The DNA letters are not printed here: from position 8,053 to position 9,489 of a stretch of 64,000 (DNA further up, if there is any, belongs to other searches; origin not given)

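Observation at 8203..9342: Cys-rich, radical-SAM-like protein with a non-canonical CxxCxxC cluster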

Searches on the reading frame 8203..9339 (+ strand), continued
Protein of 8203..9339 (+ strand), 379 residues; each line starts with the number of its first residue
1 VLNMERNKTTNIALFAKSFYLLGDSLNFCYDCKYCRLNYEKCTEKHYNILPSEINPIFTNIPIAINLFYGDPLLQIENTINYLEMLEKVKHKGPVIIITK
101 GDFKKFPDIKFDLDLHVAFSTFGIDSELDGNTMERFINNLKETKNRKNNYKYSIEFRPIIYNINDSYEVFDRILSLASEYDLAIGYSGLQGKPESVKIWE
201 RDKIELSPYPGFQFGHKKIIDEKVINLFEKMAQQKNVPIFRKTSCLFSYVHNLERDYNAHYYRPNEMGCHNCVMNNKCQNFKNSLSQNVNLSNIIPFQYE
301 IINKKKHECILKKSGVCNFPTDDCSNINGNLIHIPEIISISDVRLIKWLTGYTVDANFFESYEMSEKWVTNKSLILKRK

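Call 60: search_protein_families(library=pfam, proteins=[L057:6906-7697:+, L054:9152-9688:+, L054:9675-10544:+, L054:10550-11002:+, L054:10986-11357:+, L056:3-1205:+, L056:2350-3324:+, L056:3315-4214:+], max_evalue=0.05)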
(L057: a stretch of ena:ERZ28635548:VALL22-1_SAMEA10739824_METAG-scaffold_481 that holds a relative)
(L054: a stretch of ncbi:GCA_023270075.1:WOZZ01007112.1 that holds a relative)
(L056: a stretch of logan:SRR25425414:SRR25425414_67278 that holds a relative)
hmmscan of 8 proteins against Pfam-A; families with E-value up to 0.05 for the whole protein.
L057:6906-7697:+ (264 aa): 7 families
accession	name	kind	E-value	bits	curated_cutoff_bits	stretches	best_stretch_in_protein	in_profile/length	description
PF13238.12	AAA_18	-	0.0005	21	29.4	1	6-45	1-29/128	AAA domain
PF02224.24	Cytidylate_kin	-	0.019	15.1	26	1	7-67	2-55/211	Cytidylate kinase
PF13521.12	AAA_28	-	0.02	15.6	27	0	6-34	2-30/164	AAA domain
PF01202.28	SKI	-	0.02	15.5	22.1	0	13-34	2-23/159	Shikimate kinase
PF01712.25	dNK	-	0.021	15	27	0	6-60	1-48/203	Deoxynucleoside kinase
PF13173.12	AAA_14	-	0.024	15.1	27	0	3-63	2-64/129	AAA domain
PF13207.12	AAA_17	-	0.045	14.5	27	0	10-36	2-28/136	AAA domain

L054:9152-9688:+ (179 aa): 4 families
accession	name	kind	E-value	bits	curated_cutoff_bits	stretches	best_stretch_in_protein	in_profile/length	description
PF00406.28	ADK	-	3.6e-12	47.1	26.8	1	5-142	1-148/151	Adenylate kinase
PF13207.12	AAA_17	-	1e-11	45.7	27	1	6-120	1-133/136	AAA domain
PF13238.12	AAA_18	-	1.3e-07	32.5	29.4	1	3-117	1-116/128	AAA domain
PF02223.23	Thymidylate_kin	-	0.027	14.6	27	1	81-162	105-185/185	Thymidylate kinase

L054:9675-10544:+ (290 aa): 1 family
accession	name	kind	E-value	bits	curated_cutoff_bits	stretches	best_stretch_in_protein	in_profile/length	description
PF04055.27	Radical_SAM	-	0.0075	16.9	29.5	1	7-173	5-156/166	Radical SAM superfamily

L054:10550-11002:+ (151 aa): 1 family
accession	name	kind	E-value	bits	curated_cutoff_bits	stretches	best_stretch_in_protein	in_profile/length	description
PF18741.7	MTES_1575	-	0.00015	22.2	38.2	1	56-127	18-92/96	REase_MTES_1575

L054:10986-11357:+ (124 aa): 1 family
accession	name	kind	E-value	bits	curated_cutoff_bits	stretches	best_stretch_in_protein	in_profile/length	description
PF05772.17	NinB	-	0.00058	20.1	23.8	1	10-65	3-58/131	NinB protein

L056:3-1205:+ (401 aa): 1 family
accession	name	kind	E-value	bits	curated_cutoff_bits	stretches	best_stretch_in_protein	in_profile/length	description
PF00266.25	Aminotran_5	-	4e-61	207.5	21.5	1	16-392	1-370/371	Aminotransferase class-V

L056:2350-3324:+ (325 aa): 1 family
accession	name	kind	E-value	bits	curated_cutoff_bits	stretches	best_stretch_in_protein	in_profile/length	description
PF20407.5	DUF1583_N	-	0.016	15.4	22.9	0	244-300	60-116/150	Domain of unknown function (DUF1583_N)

L056:3315-4214:+ (300 aa): 1 family
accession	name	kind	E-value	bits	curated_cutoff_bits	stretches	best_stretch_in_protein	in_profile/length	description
PF04055.27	Radical_SAM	-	0.046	14.3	29.5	0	8-175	4-166/166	Radical SAM superfamily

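Call 61: search_protein_families(library=ncbifam, proteins=[L057:6906-7697:+, L054:9152-9688:+, L001:9131-9754:+, L007:7137-7757:+, L054:9675-10544:+, L056:3-1205:+, L056:2350-3324:+, L056:3315-4214:+], max_evalue=0.05)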
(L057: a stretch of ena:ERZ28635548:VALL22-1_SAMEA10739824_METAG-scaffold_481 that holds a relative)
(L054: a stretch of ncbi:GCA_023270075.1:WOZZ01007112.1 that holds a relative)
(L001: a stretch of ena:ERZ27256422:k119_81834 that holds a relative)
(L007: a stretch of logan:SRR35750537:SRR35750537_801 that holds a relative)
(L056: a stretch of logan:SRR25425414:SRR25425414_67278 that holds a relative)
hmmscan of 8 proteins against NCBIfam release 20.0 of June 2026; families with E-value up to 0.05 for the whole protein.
L057:6906-7697:+ (264 aa): 12 families
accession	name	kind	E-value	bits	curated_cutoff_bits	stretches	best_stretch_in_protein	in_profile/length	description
NF005250.0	PRK06761.1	equivalog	1.4e-49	168.7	270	1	1-258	1-276/282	hypothetical protein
TIGR02173.1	cyt_kin_arch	equivalog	0.002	18.1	102.1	1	5-33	2-30/169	(d)CMP kinase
NF008996.1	PRK12339.1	equivalog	0.0024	17.6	250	1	4-52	1-47/193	mevalonate-3-phosphate 5-kinase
NF040667.1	hom_kin_desulfo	exception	0.0066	16.3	197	1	6-44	3-40/163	homoserine kinase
NF010552.0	PRK13946.1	equivalog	0.013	15.1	186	1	3-37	23-57/198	shikimate kinase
NF003012.0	PRK03839.1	equivalog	0.014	15.4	152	0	5-36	2-33/180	putative kinase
NF010553.0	PRK13947.1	equivalog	0.015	15.5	204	1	1-36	1-34/173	shikimate kinase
NF004426.0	PRK05769.1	equivalog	0.017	13.9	552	1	47-96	206-256/441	acetyl ornithine aminotransferase family protein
NF001866.0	PRK00625.1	equivalog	0.022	14.9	142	0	6-35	3-32/173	shikimate kinase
TIGR00017.1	cmk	equivalog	0.031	14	135.55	0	4-34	3-33/217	(d)CMP kinase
TIGR01313.1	therm_gnt_kin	subfamily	0.036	13.8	113.75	0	6-44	1-38/164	gluconokinase, GntK/IdnK-type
TIGR00645.1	HI0507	hypoth_equivalog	0.037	14.3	144.4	0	119-166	3-48/167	TIGR00645 family protein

L054:9152-9688:+ (179 aa): 25 families
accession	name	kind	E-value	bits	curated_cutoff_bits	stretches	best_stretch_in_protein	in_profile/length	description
TIGR01351.1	adk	subfamily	5.9e-15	55.5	168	1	4-131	3-146/212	adenylate kinase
NF002700.0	PRK02496.1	equivalog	2.9e-12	46.6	262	1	3-166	4-182/184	adenylate kinase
NF001381.0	PRK00279.1-3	equivalog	1.8e-11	44.1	187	1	1-167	1-186/188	adenylate kinase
NF001380.0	PRK00279.1-2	equivalog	3.2e-10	39.7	251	1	1-87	1-98/216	adenylate kinase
NF011099.0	PRK14526.1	equivalog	4.1e-09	36.4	223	1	1-123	1-133/211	adenylate kinase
TIGR01359.1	UMP_CMP_kin_fam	subfamily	5.7e-09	36.2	207.6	1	5-165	4-183/185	UMP-CMP kinase family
NF001384.0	PRK00279.2-2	equivalog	6.1e-09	35.9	152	1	5-168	7-188/191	adenylate kinase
NF001379.0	PRK00279.1-1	equivalog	1.4e-08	34.4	268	1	1-124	1-135/216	adenylate kinase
NF011104.0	PRK14531.1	equivalog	7.2e-08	32.3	160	1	4-166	6-182/183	adenylate kinase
TIGR01360.1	aden_kin_iso1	equivalog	2.3e-07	30.7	284.1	1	5-161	8-180/188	adenylate kinase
NF001383.0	PRK00279.2-1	equivalog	2.7e-07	30.4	225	1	3-124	3-135/212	adenylate kinase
NF001385.0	PRK00279.2-3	equivalog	9.1e-07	28.7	315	1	5-81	9-96/213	adenylate kinase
NF011103.0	PRK14530.1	equivalog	1e-06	28.5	294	1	2-103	5-117/215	adenylate kinase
NF011105.0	PRK14532.1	equivalog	3.9e-06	26.5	162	1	1-166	1-185/189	adenylate kinase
NF011101.0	PRK14528.1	equivalog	8.8e-06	25.5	195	1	3-164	4-184/187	adenylate kinase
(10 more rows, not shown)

L001:9131-9754:+ (208 aa): 0 families

L007:7137-7757:+ (207 aa): 2 families
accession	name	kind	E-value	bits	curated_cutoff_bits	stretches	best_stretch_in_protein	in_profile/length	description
NF009695.0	PRK13222.1-2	equivalog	0.041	13.4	225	0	57-117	79-133/226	phosphoglycolate phosphatase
TIGR01662.1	HAD-SF-IIIA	subfamily_domain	0.043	13.9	44.6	0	77-126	30-85/141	HAD-IIIA family hydrolase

L054:9675-10544:+ (290 aa): 1 family
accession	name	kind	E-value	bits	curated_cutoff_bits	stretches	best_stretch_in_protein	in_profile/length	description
TIGR04136.1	rSAM_FibroRumin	equivalog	0.028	13.3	400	1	8-56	100-149/458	FibroRumin system radical SAM peptide maturase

L056:3-1205:+ (401 aa): 15 families
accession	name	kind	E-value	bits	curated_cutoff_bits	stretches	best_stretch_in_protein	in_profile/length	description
TIGR01979.1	sufS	subfamily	9.7e-59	199.2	475.1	1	13-393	17-391/403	SufS family cysteine desulfurase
NF041166.1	f2_encap_cargo1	exception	1.9e-45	156.1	800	1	16-355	247-587/623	family 2A encapsulin nanocompartment cargo protein cysteine desulfurase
NF006791.0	PRK09295.1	equivalog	5.7e-39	134.3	661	1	17-360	26-370/406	cysteine desulfurase SufS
NF008126.0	PRK10874.1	equivalog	1.9e-37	129.4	607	1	10-361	15-365/401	cysteine desulfurase CsdA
TIGR03392.1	FeS_syn_CsdA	equivalog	1.9e-34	119.5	493.6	1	11-361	13-362/398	cysteine desulfurase CsdA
TIGR01977.1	am_tr_V_EF2568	hypoth_equivalog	5.6e-30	104.6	377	1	17-356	2-339/376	cysteine desulfurase family protein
TIGR01976.1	am_tr_V_VC1184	hypoth_equivalog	4.4e-24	85.5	352.35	1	14-363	18-373/401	cysteine desulfurase-like protein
TIGR03235.1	DNA_S_dndA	equivalog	2.4e-21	76.4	480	1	18-246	2-230/353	cysteine desulfurase DndA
NF040779.1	Sec_lyase_SclA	exception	5.5e-20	71.6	525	1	21-391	7-367/378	selenocysteine lyase SclA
TIGR03402.1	FeS_nifS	equivalog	1.6e-18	66.6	530.75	1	16-228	1-208/379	cysteine desulfurase NifS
NF010611.0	PRK14012.1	equivalog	5.6e-14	51.9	548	1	15-251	6-241/406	IscS subfamily cysteine desulfurase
TIGR02006.1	IscS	equivalog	3.6e-13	49.3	643.2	1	15-250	4-236/402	IscS subfamily cysteine desulfurase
TIGR03403.1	nifS_epsilon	equivalog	3.8e-12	45.7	587.7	1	18-228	3-212/382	NifS family cysteine desulfurase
NF002806.0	PRK02948.1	subfamily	1e-09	37.9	304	1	16-228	2-210/381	IscS subfamily cysteine desulfurase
TIGR04343.1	egtE_PLP_lyase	equivalog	1.2e-05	24.2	400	1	69-245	65-230/370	ergothioneine biosynthesis PLP-dependent enzyme EgtE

L056:2350-3324:+ (325 aa): 1 family
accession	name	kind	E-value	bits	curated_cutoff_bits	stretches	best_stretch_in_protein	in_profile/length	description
NF004844.0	PRK06195.1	equivalog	0.045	13.1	373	0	247-280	43-76/309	DNA polymerase III subunit epsilon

L056:3315-4214:+ (300 aa): 1 family
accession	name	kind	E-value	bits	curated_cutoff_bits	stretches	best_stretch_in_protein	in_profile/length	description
TIGR00828.1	EIID-AGA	subfamily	0.011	15.1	292.75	1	14-51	31-68/271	mannose/fructose/sorbose PTS transporter subunit IID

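Call 63: find_homologous_proteins(query=A4, max_evalue=0.001)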
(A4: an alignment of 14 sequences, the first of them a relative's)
Query A4 (14 sequences) (446 aa, profile of the alignment): 16 proteins with E <= 0.001 among 8000 candidates.
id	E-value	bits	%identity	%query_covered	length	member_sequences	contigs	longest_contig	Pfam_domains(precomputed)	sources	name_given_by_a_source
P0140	8.8e-145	500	53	88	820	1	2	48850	PF04055.28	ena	-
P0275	7.3e-144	497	55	88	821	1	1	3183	PF04055.28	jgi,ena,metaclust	metaclust:\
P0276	1.6e-141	490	55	87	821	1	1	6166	PF04055.28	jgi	jgi:DNA repair photolyase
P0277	2.0e-134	466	55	89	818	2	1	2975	PF04055.28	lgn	-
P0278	6.3e-134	465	55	88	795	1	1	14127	PF04055.28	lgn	-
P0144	1.9e-132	460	100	100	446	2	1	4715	-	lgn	-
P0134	2.9e-128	446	34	84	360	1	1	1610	PF04055.28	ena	-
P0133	6.0e-122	425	23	82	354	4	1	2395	-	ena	-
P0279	1.1e-120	421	34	87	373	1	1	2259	-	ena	-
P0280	1.8e-119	417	33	84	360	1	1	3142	PF04055.28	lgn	-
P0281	4.8e-114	399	39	85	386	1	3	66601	-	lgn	-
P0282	1.6e-112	394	36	87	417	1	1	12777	-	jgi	-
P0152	2.0e-111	391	41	86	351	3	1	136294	-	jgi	-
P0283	3.6e-90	321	35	85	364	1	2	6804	-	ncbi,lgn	-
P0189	5.4e-72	261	57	52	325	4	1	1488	-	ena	-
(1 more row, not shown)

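Call 64: find_encoding_contigs(protein=P0140, flank=7000, max_places=1)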
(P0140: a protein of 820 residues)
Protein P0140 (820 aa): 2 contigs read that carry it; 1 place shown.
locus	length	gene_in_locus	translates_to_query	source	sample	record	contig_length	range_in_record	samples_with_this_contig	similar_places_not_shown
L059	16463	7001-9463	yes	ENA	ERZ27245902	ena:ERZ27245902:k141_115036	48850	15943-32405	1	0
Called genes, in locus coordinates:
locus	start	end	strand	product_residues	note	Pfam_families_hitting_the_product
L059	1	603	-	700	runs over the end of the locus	PF03477:ATP-cone, PF13597:NRDD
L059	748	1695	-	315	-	PF00091:Tubulin, PF12327:FtsZ_C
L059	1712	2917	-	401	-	PF02491:SHS2_FTSA, PF06723:MreB_Mbl, PF11104:PilM_2 (weak), PF14450:FtsA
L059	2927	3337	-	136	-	PF02130:YbeY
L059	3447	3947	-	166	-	PF09424:YqeY, PF02637:GatB_Yqey (weak)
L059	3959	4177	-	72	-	-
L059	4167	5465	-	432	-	PF01409:tRNA-synt_2d (weak), PF13393:tRNA-synt_His, PF00152:tRNA-synt_2 (faint), PF00587:tRNA-synt_2b, PF13393:tRNA-synt_His, PF03129:HGTP_anticodon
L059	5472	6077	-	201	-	PF10502:Peptidase_S26, PF00717:Peptidase_S24 (weak)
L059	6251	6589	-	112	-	-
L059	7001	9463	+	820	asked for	PF04055:Radical_SAM (weak)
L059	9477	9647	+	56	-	-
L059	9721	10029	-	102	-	-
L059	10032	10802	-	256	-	-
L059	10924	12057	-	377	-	PF05977:MFS_3 (faint), PF07690:MFS_1, PF00083:Sugar_tr (weak)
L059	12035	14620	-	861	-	PF00690:Cation_ATPase_N, PF00122:E1-E2_ATPase, PF00702:Hydrolase, PF13246:Cation_ATPase, PF08282:Hydrolase_3 (faint), PF00689:Cation_ATPase_C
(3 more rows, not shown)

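Call 65: find_encoding_contigs(protein=P0281, flank=7000, max_places=1)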
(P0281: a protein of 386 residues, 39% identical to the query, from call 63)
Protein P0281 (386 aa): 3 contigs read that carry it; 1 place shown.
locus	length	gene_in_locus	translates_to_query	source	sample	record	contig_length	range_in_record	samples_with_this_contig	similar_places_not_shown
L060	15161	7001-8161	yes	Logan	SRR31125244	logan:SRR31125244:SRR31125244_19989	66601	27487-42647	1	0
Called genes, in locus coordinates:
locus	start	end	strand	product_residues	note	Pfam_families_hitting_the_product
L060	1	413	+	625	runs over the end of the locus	PF03485:Arg_tRNA_synt_N, PF00750:tRNA-synt_1d, PF05746:DALR_1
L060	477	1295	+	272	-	PF02195:ParB_N, PF17762:HTH_ParB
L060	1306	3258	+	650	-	-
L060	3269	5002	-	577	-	PF03717:PBP_dimer, PF00905:Transpeptidase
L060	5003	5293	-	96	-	-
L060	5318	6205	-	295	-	PF01795:Methyltransf_5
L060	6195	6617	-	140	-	PF02381:MraZ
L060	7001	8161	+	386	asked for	-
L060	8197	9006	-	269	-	-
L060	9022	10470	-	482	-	PF28494:GlyRS_ins_1 (faint), PF00587:tRNA-synt_2b, PF03129:HGTP_anticodon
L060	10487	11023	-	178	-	PF11967:RecO_N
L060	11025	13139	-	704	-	PF13196:DUF4012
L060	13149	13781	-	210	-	PF02397:Bac_transf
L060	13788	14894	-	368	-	PF00483:NTP_transferase, PF12804:NTP_transf_3, PF22640:ManC_GMP_beta-helix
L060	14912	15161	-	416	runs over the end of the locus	PF20706:GT4-conflict (weak), PF00534:Glycos_transf_1 (weak), PF13692:Glyco_trans_1_4, PF00534:Glycos_transf_1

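Call 66: find_encoding_contigs(protein=P0152, flank=7000, max_places=1)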
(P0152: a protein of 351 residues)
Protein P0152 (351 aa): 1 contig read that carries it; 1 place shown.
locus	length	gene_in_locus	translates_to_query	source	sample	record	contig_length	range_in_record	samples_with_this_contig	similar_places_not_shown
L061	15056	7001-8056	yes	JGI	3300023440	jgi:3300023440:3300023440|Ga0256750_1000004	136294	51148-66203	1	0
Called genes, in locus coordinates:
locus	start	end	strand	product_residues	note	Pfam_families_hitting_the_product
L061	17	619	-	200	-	PF13384:HTH_23 (weak), PF13565:HTH_32 (weak)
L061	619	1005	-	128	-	PF05014:Nuc_deoxyrib_tr, PF15891:Nuc_deoxyri_tr2 (weak)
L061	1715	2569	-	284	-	PF18962:Por_Secre_tail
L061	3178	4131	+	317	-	-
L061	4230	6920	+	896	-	-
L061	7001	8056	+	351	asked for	-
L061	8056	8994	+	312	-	PF04055:Radical_SAM (faint)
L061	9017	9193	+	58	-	-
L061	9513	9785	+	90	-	-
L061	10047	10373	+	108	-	PF09620:Cas_csx3 (weak)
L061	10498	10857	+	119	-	-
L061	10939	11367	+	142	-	-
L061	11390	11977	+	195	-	-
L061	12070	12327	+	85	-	-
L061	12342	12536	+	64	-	-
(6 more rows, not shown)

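Call 70: fold_search(model_id=the predicted structure, library=viral)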
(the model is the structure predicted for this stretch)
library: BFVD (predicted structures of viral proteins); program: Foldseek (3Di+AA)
matches with E <= 10: 611; with E <= 0.001: 1
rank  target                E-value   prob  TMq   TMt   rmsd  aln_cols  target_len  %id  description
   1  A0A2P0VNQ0            2.3e-04  1.00  0.39  0.49   4.9       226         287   13  Pyruvate formate-lyase 1-activating enzyme [Tetraselmis virus 1]
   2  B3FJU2                2.6e-03  0.99  0.30  0.37   6.2       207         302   14  Radical SAM core domain-containing protein [Pseudomonas phage 201phi2-1]
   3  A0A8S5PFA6            2.6e-03  0.77  0.23  0.30  19.5       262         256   11  lysozyme [Podoviridae sp. ctfAL26]
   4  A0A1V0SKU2            2.3e-02  0.54  0.27  0.34  12.2       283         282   10  HMGL-like protein [Klosneuvirus KNV1]
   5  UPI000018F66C         2.5e-02  0.87  0.34  0.43   6.9       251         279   12  (no name look-up for this kind of identifier)
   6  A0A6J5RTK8            3.2e-02  0.97  0.32  0.40   4.9       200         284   14  COG0820 Predicted Fe-S-cluster redox enzyme [uncultured Caudovirales phage]
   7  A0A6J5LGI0            3.8e-02  0.66  0.27  0.29  14.9       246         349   14  AslB Arylsulfatase regulator (Fe-S oxidoreductase) [uncultured Caudovirales phage]
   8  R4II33                4.0e-02  0.72  0.26  0.34   7.8       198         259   12  (no name in the UniProt tables at hand)
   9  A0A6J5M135            5.8e-02  0.63  0.24  0.24   9.7       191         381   11  Radical_SAM domain containing protein [uncultured Caudovirales phage]
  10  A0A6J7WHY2            5.8e-02  0.44  0.26  0.26  14.5       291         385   11  Radical_SAM domain containing protein [uncultured Caudovirales phage]
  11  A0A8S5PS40            6.6e-02  0.72  0.24  0.28   5.3       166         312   12  lysozyme [Podoviridae sp. ctdKF3]
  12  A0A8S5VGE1            7.9e-02  0.69  0.31  0.32   7.9       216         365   15  Fe-S oxidoreductase [Myoviridae sp. ctkfK18]
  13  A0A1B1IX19            8.4e-02  0.75  0.35  0.45   8.3       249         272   13  (no name in the UniProt tables at hand)
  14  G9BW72                8.9e-02  0.57  0.24  0.33   6.8       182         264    8  (no name in the UniProt tables at hand)
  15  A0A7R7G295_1          8.9e-02  0.33  0.21  0.10  11.2       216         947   11  (no name in the UniProt tables at hand)
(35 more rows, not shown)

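Call 77: search_protein_families(library=ncbifam, proteins=[P0196, P0214, P0220, P0230, P0232, P0240, P0256, P0234, P0237, P0255], max_evalue=0.01)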
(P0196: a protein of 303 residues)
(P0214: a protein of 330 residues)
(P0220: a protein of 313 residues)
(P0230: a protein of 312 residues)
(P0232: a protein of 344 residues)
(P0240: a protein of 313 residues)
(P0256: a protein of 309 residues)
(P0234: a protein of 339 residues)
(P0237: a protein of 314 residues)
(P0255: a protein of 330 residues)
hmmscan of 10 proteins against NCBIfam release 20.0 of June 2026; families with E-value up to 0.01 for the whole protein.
P0196 (303 aa): 0 families

P0214 (330 aa): 2 families
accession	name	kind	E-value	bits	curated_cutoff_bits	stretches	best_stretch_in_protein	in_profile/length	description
NF033668.1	rSAM_PA0069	hypoth_equivalog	0.0012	17.9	360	1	8-134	112-242/348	PA0069 family radical SAM protein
NF048010.1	SfplDhtActHpsHDes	equivalog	0.0027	16.6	430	1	88-136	205-252/298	(2S)-3-sulfopropanediol dehydratase activating enzyme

P0220 (313 aa): 0 families

P0230 (312 aa): 0 families

P0232 (344 aa): 0 families

P0240 (313 aa): 0 families

P0256 (309 aa): 2 families
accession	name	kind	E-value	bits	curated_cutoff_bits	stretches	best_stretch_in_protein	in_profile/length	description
NF048010.1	SfplDhtActHpsHDes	equivalog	0.00024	20.1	430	1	84-136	200-253/298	(2S)-3-sulfopropanediol dehydratase activating enzyme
TIGR02494.1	PFLE_PFLC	subfamily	0.0033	16.7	174.35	1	83-137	191-244/293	glycyl-radical enzyme activating protein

P0234 (339 aa): 0 families

P0237 (314 aa): 0 families

P0255 (330 aa): 3 families
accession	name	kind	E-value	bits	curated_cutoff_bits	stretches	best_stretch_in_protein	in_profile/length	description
NF038135.1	rSAM_Rv2578c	equivalog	6.1e-05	22.2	430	1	46-142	146-251/317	Rv2578c family radical SAM protein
NF033668.1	rSAM_PA0069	hypoth_equivalog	0.00065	18.8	360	0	28-143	126-246/348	PA0069 family radical SAM protein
NF038136.1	rSAM_Rv_intein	exception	0.0063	15.4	700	0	47-143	404-509/574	intein-containing Rv2578c family radical SAM protein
